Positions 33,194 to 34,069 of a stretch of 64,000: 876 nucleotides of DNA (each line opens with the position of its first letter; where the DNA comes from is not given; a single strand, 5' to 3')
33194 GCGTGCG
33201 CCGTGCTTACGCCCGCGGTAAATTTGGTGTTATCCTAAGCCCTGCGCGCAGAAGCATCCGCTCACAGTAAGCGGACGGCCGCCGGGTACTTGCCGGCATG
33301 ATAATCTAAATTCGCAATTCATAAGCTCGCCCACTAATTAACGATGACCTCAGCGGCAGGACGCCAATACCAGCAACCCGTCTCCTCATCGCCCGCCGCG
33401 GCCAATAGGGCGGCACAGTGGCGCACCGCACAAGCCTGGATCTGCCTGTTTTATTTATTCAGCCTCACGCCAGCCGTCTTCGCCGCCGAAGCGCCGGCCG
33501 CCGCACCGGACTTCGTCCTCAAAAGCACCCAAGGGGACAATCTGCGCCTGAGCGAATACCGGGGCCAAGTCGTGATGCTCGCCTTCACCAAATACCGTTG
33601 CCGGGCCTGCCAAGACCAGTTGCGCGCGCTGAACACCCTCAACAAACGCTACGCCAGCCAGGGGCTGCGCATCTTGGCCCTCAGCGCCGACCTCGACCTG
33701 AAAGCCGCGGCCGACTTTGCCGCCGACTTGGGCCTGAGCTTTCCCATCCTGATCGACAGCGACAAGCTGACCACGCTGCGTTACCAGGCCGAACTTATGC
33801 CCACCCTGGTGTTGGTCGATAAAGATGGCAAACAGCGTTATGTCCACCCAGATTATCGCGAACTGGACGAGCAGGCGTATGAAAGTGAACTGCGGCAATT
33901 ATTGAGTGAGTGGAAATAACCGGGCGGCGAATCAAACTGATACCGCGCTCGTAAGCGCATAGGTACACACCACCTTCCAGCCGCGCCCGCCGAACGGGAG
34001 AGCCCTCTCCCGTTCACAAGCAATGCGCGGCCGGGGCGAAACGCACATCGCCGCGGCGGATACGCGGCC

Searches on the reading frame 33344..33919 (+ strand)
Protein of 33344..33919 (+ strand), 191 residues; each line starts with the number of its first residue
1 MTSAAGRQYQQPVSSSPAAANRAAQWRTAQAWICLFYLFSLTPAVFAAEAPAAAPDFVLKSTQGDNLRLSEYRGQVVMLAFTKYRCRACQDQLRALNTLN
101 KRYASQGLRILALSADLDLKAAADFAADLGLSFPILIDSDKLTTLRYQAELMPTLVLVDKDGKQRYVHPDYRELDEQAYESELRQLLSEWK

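Call 67: search_protein_families(library=ncbifam, proteins=[window:33344-33919:+], max_evalue=1e-15)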
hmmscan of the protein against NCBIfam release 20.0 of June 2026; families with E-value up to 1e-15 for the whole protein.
window:33344-33919:+ (191 aa): 1 family
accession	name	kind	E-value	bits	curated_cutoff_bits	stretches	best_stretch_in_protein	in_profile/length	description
NF002854.0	PRK03147.1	subfamily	2.5e-21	76.3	170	1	51-165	39-153/176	thiol-disulfide oxidoreductase ResA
